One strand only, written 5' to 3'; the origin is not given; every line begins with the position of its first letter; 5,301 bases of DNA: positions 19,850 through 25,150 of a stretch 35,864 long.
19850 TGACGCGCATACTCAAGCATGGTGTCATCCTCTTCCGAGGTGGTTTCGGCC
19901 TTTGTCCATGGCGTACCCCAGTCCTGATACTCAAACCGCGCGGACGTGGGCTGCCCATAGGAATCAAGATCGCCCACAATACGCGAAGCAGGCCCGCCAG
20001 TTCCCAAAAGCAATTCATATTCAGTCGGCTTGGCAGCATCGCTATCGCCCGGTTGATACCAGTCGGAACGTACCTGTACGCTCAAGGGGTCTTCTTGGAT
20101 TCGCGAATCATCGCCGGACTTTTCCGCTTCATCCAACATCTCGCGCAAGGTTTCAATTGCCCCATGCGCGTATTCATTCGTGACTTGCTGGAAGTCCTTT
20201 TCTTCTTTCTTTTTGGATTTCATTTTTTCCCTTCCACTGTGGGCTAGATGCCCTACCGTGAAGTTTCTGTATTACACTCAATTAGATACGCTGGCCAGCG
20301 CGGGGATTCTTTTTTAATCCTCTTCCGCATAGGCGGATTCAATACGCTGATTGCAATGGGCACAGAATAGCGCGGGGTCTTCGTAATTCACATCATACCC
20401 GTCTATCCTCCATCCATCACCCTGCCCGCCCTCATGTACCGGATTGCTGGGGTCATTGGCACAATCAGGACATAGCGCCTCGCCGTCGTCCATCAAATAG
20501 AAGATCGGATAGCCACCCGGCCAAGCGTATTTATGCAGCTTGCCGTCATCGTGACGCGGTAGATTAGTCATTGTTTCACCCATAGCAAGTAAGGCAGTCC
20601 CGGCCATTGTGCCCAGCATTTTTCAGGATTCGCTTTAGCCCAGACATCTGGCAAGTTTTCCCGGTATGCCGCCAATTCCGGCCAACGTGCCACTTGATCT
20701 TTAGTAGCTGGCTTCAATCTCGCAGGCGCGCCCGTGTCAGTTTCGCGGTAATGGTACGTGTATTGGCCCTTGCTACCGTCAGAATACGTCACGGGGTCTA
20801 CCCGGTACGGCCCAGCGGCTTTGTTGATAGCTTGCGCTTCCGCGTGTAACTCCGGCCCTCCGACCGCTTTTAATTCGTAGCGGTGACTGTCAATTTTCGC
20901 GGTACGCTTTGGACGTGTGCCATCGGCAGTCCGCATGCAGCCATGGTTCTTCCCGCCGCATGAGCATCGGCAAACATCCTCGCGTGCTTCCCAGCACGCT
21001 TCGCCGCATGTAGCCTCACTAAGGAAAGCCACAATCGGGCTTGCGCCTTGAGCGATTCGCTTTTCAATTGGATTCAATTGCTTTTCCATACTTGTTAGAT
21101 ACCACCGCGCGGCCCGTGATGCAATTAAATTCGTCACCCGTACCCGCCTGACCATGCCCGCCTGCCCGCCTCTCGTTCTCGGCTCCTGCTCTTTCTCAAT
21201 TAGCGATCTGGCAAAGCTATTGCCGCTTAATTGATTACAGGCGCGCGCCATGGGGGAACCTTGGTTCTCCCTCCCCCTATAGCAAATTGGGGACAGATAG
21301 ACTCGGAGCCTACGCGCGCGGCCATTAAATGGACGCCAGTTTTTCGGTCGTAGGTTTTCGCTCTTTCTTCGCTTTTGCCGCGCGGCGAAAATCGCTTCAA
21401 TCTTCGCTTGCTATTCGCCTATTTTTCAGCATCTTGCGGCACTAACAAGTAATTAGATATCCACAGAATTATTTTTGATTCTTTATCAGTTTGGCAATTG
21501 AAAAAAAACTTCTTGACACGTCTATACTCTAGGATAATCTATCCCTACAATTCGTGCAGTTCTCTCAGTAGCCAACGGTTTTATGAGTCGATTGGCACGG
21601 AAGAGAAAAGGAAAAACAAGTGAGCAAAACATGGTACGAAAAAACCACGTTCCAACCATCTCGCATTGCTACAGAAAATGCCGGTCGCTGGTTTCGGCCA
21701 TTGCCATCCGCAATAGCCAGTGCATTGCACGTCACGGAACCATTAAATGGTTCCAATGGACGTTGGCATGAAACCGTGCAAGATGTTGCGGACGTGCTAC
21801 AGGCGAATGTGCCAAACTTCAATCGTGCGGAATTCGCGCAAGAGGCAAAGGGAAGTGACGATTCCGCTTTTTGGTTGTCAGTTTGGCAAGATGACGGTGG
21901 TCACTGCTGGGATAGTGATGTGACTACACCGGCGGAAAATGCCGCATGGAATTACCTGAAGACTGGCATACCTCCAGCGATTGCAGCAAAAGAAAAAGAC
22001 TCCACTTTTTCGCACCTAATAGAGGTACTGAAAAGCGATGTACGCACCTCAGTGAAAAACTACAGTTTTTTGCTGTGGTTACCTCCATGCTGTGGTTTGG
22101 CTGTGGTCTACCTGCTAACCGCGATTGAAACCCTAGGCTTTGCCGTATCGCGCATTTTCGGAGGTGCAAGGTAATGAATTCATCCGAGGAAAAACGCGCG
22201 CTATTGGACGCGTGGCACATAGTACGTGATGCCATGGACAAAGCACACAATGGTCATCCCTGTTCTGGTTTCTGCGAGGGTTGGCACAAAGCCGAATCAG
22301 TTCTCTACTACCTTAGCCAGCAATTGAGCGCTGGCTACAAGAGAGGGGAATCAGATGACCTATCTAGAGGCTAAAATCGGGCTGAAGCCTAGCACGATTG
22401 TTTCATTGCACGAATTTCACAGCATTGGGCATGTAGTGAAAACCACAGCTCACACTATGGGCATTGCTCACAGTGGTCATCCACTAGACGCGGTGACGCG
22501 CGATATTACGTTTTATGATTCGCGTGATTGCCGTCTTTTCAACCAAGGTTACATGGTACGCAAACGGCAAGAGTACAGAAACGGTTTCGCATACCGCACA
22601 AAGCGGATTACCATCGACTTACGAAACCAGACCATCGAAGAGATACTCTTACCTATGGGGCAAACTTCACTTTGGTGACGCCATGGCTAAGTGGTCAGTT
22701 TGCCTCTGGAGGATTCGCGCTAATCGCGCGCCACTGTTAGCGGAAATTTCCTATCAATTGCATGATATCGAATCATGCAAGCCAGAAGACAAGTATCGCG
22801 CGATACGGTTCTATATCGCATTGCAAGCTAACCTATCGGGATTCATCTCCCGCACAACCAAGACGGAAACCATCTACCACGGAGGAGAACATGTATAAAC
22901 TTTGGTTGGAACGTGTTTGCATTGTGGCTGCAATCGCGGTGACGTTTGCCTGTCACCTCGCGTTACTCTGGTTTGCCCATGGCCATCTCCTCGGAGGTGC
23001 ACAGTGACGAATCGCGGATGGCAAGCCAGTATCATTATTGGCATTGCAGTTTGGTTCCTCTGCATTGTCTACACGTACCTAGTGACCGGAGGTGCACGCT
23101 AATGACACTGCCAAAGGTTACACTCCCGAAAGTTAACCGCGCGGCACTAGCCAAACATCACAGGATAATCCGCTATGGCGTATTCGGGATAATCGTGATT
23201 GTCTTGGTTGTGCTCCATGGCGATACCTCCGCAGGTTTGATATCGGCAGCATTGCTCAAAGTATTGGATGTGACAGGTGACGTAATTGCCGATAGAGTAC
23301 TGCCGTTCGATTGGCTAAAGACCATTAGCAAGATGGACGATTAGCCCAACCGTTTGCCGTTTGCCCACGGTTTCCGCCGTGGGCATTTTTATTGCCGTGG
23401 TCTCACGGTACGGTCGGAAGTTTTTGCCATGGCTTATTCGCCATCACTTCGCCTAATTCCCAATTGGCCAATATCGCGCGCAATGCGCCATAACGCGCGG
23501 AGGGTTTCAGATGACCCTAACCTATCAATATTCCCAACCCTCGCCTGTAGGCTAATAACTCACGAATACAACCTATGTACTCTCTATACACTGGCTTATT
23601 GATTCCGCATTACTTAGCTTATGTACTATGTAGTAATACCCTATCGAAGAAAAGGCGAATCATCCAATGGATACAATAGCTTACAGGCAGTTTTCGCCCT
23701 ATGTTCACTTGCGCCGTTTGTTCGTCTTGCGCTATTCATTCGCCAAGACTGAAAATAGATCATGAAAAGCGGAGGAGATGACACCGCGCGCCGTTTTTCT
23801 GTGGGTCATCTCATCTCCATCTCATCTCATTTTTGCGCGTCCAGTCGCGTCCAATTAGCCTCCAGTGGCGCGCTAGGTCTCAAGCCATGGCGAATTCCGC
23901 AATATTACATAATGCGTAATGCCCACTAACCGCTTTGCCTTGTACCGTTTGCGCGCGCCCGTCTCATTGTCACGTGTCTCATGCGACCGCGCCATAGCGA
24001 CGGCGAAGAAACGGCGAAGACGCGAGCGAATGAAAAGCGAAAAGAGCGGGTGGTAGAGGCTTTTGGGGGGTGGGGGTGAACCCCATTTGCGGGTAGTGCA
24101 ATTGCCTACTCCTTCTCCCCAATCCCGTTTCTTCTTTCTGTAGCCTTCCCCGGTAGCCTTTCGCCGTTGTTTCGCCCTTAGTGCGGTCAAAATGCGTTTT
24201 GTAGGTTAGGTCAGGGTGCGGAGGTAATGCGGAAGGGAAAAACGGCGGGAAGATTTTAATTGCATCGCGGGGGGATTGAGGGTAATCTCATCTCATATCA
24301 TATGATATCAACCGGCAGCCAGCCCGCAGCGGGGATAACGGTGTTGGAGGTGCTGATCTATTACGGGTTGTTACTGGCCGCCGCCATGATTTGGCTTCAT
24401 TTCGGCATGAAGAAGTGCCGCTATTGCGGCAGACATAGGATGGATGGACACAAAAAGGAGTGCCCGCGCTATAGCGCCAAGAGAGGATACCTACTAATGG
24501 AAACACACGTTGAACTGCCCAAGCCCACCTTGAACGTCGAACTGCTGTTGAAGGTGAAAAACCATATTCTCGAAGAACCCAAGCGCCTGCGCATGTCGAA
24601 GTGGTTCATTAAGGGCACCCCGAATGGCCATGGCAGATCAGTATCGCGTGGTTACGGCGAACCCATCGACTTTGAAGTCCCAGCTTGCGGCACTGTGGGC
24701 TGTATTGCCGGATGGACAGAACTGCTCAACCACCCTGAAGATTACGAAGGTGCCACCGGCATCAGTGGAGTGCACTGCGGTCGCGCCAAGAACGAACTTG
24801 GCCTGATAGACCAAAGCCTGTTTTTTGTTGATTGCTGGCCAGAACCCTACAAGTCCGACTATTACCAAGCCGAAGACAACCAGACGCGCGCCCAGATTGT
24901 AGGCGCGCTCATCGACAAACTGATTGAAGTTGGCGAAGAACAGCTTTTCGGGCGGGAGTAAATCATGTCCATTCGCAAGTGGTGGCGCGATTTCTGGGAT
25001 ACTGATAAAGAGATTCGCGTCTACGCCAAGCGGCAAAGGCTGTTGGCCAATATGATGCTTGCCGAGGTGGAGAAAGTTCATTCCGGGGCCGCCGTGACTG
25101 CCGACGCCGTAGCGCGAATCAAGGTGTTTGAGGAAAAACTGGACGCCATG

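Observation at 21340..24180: Helically phased TTCGC/GCGAA pentamer arrays in inverted orientation bracket the small membrane-peptide operon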

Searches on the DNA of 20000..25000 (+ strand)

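Call 6: search_dna_similar(query=window:20000-25000:+, collection=phages, mode=distant, max_rows=15)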
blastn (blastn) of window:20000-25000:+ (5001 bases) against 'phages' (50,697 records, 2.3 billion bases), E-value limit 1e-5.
No match.
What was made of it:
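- Tried and rejected: DNA similarity to known phages: none found (call 6).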

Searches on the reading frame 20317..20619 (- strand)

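Call 11: search_protein_families(library=pfam, max_evalue=0.01, proteins=[window:20317-20619:-])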
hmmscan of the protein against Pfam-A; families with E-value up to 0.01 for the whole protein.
window:20317-20619:- (101 aa): 0 families

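Call 14: search_protein_families(library=phrogs, max_evalue=0.001, proteins=[window:20317-20619:-])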
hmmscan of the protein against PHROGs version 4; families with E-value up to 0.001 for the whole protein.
window:20317-20619:- (101 aa): 2 families
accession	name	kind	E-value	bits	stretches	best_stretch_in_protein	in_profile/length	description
phrog_18452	-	DNA, RNA and nucleotide metabolism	9.8e-18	65.2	1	28-101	18-93/98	DNA ligase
phrog_18238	-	unknown function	2.4e-08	35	1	35-101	53-122/122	-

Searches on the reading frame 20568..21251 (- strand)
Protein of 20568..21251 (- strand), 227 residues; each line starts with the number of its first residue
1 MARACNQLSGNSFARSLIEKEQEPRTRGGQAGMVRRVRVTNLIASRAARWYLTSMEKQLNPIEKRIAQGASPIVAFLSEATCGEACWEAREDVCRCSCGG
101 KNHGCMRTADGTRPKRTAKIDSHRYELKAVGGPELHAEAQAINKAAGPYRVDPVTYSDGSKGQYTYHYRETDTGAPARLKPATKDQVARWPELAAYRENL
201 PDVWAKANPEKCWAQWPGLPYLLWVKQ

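Call 11: search_protein_families(library=pfam, max_evalue=0.01, proteins=[window:20571-21251:-])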
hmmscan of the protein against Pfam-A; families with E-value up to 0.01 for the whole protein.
window:20571-21251:- (227 aa): 0 families

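Call 14: search_protein_families(library=phrogs, max_evalue=0.001, proteins=[window:20571-21251:-])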
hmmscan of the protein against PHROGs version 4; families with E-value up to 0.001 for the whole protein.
window:20571-21251:- (227 aa): 0 families

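Call 19: find_related_loci(query=window:20571-21251:-, collection=viral_contigs, flank=8000)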
Query window:20571-21251:- (227 aa) in viral_contigs; peptide patterns used: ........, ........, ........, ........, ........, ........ (x = any residue, [..] = any of these).
22 stretches matched a pattern; 3 encode a relative of the query (tblastn E <= 1e-3); 3 distinct loci.
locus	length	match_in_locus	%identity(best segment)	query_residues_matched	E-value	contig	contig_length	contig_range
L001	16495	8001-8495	60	54-226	2e-61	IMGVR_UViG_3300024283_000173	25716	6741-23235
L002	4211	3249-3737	52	51-226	4e-49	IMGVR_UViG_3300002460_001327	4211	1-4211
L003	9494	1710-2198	52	51-226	5e-49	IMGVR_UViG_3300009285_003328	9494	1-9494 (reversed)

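Call 28: find_encoding_contigs(protein=window:20568-21251:-, flank=6000, max_places=6)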
Protein window:20568-21251:- (227 aa): no gene with exactly this product is on record in the collection.

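Call 31: search_dna_similar(query=window:20571-21155:-, collection=phages, mode=protein, max_rows=15, max_evalue=0.001)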
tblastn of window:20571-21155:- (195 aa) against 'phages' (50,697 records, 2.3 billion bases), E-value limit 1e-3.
Records with a match: 2; places in all: 2; records where one place covers at least 80% of the query: 0.
Best place of each record, by identity: <60% 2.
By first word of the organism name: Tunturiibacter 1; Caudoviricetes 1.
By host as written in the record: Tunturiibacter psychrotolerans X4BP1 1; - 1.
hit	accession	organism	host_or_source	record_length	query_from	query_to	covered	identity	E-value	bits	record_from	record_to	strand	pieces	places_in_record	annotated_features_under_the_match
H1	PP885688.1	Tunturiibacter phage Tunturi_5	Tunturiibacter psychrotolerans X4BP1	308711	41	166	65%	57.1%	2e-38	145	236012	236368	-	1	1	hypothetical protein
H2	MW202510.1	Caudoviricetes sp.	Manatee Spring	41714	49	169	62%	37.2%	1e-14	77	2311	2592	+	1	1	hypothetical protein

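Call 33: find_related_loci(query=window:20571-21155:-, collection=metagenome_contigs, flank=10000)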
Query window:20571-21155:- (195 aa) in metagenome_contigs; peptide patterns used: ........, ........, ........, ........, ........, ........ (x = any residue, [..] = any of these).
105 stretches matched a pattern; 29 encode a relative of the query (tblastn E <= 1e-3); 29 distinct loci.
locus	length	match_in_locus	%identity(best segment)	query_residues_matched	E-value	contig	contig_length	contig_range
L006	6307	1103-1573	66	28-194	3e-72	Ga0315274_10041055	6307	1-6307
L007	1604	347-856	61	23-194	2e-68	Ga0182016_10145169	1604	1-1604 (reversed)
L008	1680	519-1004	65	27-194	2e-67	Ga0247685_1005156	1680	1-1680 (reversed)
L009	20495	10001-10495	60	22-194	4e-61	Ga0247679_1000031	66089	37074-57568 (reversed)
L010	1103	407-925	55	15-194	5e-59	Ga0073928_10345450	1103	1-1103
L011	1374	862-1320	54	22-194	6e-51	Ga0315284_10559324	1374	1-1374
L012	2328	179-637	54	22-194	2e-49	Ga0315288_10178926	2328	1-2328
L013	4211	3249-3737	52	19-194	7e-49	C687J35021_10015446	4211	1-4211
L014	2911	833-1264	51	26-194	9e-47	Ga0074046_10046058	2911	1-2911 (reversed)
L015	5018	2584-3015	51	26-194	1e-46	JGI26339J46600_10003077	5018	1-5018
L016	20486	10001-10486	52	27-194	2e-46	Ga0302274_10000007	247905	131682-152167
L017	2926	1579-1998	54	41-193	2e-45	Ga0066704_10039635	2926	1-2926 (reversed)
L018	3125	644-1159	47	20-195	2e-44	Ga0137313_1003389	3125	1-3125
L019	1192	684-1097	56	46-178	1e-45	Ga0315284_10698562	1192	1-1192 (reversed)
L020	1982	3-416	54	37-194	1e-42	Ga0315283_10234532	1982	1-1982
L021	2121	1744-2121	57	41-163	2e-40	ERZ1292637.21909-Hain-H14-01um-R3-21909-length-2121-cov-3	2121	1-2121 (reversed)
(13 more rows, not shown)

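Call 38: search_protein_families(library=pfam, max_evalue=0.1, proteins=[L021:197-964:+])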
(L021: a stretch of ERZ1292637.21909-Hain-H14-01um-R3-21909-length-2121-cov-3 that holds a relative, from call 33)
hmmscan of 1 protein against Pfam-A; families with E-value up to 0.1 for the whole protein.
L021:197-964:+ (256 aa): 0 families

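Call 40: search_protein_families(library=phrogs, max_evalue=0.1, proteins=[L021:197-964:+, L021:964-1239:+, L021:1501-1677:+])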
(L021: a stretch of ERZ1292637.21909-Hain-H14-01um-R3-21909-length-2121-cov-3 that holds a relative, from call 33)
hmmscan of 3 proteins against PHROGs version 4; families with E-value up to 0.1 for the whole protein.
L021:197-964:+ (256 aa): 1 family
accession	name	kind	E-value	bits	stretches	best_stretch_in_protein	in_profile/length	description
phrog_9474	-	DNA, RNA and nucleotide metabolism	3.6e-11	44.2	1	1-121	1-121/288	replication initiation protein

L021:964-1239:+ (92 aa): 0 families

L021:1501-1677:+ (59 aa): 1 family
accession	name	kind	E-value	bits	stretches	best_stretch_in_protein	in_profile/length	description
phrog_888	-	unknown function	0.029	15.1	1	2-54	9-57/271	-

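Call 47: find_related_loci(query=L021:197-964:+, collection=viral_contigs, flank=4000)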
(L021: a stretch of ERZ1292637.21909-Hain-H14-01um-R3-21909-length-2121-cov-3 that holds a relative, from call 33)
Query L021:197-964:+ (256 aa) in viral_contigs; peptide patterns used: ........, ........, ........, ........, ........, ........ (x = any residue, [..] = any of these).
18 stretches matched a pattern, but none encodes a relative of the query by tblastn (E <= 1e-3).

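Call 48: find_homologous_proteins(query=L021:197-964:+, max_evalue=0.001)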
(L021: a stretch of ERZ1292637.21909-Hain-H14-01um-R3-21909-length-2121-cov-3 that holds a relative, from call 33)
Query L021:197-964:+ (256 aa): 36 proteins with E <= 0.001 among 670 candidates.
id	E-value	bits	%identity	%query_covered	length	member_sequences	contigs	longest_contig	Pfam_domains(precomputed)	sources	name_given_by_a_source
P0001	3.8e-167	572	100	100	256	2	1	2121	-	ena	-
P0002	5.0e-70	254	72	59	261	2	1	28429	-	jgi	jgi:hypothetical protein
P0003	1.1e-68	250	71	60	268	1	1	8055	PF09524.16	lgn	-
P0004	1.6e-54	203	59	62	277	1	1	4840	-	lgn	-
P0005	5.0e-53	198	57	64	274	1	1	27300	-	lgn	-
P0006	1.0e-50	191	60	59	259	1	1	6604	-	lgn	-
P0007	3.1e-49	186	51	62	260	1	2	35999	-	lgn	-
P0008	2.7e-48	183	43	81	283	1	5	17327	-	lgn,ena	-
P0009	7.3e-48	181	56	59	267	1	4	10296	-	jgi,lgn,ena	-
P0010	1.1e-46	177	54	61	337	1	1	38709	-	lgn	-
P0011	6.2e-45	172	62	49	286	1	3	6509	-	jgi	jgi:hypothetical protein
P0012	1.3e-44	171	52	60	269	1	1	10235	PF09524.16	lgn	-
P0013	1.3e-44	171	54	60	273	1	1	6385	-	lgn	-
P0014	5.7e-44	169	49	64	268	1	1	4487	-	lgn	-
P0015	1.4e-43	167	53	59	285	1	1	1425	-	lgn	-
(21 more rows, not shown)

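Call 52: find_encoding_contigs(protein=P0002, flank=10000, max_places=1)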
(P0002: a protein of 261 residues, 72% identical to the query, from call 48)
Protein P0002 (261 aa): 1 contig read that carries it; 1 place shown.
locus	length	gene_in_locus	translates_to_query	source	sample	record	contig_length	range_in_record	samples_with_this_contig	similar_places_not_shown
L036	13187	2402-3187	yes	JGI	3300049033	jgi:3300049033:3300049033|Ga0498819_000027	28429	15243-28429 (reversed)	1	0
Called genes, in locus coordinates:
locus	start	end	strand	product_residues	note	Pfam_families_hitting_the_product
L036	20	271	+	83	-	PF01555:N6_N4_Mtase (weak)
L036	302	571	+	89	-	-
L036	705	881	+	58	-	-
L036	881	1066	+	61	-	-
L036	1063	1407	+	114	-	-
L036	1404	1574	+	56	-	-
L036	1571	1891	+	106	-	-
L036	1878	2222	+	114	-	-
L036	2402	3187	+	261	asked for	-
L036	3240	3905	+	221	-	PF01695:IstB_IS21, PF00308:Bac_DnaA (weak)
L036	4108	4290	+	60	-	-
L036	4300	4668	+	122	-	PF09643:YopX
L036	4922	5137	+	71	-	-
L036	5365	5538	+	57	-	-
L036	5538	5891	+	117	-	-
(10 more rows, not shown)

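Call 53: find_encoding_contigs(protein=P0010, flank=10000, max_places=1)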
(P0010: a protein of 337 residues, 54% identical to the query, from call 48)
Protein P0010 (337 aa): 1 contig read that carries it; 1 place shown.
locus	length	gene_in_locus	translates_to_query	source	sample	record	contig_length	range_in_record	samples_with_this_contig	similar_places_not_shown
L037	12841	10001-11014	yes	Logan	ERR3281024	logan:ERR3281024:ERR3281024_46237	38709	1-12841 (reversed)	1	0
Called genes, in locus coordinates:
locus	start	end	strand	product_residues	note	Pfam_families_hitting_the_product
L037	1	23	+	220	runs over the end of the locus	-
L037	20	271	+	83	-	-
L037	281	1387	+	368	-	-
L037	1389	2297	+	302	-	-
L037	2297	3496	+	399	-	-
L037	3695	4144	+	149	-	-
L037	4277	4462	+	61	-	-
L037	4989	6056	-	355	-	PF00589:Phage_integrase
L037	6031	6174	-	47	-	-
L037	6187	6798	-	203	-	-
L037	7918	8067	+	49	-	-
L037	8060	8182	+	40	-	-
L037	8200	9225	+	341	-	PF13479:AAA_24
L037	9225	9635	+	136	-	-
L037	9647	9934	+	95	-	-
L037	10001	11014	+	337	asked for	-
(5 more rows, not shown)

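Call 112: get_annotated_region(hit=H1, flank=6000)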
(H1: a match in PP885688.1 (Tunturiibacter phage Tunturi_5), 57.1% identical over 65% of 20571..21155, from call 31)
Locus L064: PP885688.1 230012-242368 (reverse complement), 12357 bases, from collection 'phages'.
description: Tunturiibacter phage Tunturi_5, complete genome.
organism: Tunturiibacter phage Tunturi_5 (NCBI taxid 3378199)
taxonomy: Viruses; Duplodnaviria; Heunggongvirae; Uroviricota; Caudoviricetes
host: Tunturiibacter psychrotolerans X4BP1; source: soil; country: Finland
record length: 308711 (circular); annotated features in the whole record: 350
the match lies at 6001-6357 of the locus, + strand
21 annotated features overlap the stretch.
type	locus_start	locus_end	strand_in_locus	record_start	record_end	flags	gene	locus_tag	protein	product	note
CDS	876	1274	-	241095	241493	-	-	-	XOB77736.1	hypothetical protein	ORF293; gp293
CDS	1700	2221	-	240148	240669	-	-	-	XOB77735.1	HNH endonuclease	ORF292; gp292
CDS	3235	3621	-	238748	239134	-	-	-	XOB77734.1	nudix hydrolase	ORF291; gp291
CDS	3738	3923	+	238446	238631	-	-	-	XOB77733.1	hypothetical protein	ORF290; gp290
CDS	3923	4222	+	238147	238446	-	-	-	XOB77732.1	cytidyltransferase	ORF289; gp289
CDS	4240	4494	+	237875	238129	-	-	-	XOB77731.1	hypothetical protein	ORF288; gp288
CDS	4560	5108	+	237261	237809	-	-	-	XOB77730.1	hypothetical protein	ORF287; gp287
CDS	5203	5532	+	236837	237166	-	-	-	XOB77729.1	hypothetical protein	ORF286; gp286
CDS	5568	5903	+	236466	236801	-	-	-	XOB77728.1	hypothetical protein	ORF285; gp285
CDS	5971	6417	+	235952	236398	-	-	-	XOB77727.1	hypothetical protein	ORF284; gp284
CDS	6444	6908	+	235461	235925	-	-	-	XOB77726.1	hypothetical protein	ORF283; gp283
CDS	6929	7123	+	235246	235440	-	-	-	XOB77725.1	hypothetical protein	ORF282; gp282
CDS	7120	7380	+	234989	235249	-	-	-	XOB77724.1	hypothetical protein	ORF281; gp281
CDS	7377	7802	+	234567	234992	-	-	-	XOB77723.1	hypothetical protein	ORF280; gp280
CDS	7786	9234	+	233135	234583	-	-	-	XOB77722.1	tRNA nucleotidyltransferase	ORF279; gp279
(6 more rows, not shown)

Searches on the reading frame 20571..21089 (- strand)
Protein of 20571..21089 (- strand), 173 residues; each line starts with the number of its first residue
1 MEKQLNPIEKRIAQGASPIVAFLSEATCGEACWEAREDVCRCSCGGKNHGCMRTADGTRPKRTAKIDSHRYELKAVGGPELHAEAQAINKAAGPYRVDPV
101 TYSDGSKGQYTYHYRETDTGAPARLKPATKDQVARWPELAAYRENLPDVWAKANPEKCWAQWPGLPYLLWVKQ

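Call 92: find_homologous_proteins(query=window:20571-21089:-, max_evalue=1e-20)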
Query window:20571-21089:- (173 aa): 291 proteins with E <= 1e-20 among 356 candidates; the best 120 are listed.
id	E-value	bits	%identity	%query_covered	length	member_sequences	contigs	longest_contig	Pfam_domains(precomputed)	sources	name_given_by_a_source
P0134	9.0e-117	406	100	100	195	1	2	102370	-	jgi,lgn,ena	-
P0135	4.6e-94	332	83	97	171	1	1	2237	-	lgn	-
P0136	7.0e-84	299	74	99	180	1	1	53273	-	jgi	jgi:hypothetical protein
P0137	1.2e-67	246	66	97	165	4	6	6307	-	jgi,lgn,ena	-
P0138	2.2e-64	235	64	99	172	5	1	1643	-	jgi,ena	jgi:hypothetical protein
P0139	1.2e-62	229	67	98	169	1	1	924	-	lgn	-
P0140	1.6e-62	229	67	99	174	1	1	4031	-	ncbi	-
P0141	6.7e-62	227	66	97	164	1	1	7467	-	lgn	-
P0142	1.5e-61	226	65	97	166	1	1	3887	-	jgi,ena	-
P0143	3.8e-61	224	61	99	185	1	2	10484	-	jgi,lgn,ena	jgi:hypothetical protein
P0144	5.0e-61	224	65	98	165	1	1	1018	-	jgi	jgi:hypothetical protein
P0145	1.7e-59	219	63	98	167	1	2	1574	-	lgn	-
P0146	9.8e-58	213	60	99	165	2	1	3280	-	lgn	-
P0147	2.4e-56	209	63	97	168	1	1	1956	-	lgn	-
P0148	2.8e-56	209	59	99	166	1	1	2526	-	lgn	-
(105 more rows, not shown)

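Call 93: find_encoding_contigs(protein=P0136, flank=10000, max_places=1)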
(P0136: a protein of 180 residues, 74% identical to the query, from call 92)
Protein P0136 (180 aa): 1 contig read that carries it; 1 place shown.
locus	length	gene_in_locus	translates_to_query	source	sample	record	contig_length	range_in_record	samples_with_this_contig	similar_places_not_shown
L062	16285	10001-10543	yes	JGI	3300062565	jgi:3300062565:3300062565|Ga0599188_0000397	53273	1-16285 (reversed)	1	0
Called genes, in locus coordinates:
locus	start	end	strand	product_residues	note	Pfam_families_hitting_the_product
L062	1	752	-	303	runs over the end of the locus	-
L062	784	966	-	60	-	-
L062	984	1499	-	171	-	-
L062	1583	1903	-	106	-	-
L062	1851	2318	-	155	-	-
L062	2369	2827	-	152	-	-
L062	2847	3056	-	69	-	-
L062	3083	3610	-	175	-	-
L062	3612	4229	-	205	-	-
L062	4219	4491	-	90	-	-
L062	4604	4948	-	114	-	-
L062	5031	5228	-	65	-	PF21825:Sequestin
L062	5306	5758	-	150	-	PF08719:NADAR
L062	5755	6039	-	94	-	-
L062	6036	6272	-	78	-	-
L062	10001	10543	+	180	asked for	-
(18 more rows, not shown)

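Call 94: find_encoding_contigs(protein=P0135, flank=3000, max_places=1)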
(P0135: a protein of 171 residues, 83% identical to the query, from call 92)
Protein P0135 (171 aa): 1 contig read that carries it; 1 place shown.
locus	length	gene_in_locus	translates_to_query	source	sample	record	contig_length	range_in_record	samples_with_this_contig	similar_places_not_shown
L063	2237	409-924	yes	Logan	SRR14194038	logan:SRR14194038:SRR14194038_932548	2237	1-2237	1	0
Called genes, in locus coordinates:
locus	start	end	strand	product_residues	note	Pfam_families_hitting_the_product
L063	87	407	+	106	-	-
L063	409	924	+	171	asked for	-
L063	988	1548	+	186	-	-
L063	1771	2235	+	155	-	?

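Call 98: search_solved_structures(query=window:20571-21089:-, max_evalue=1)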
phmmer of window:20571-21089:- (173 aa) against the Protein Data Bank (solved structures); distinct sequences matched with E-value up to 1: 2.
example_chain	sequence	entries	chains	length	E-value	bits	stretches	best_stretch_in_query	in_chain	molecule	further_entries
9ptu_A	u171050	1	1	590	0.83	13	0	43-81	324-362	DDB1- and CUL4-associated factor 11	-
3aqq_A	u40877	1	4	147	0.91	12.9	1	34-58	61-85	Calcium-regulated heat stable protein 1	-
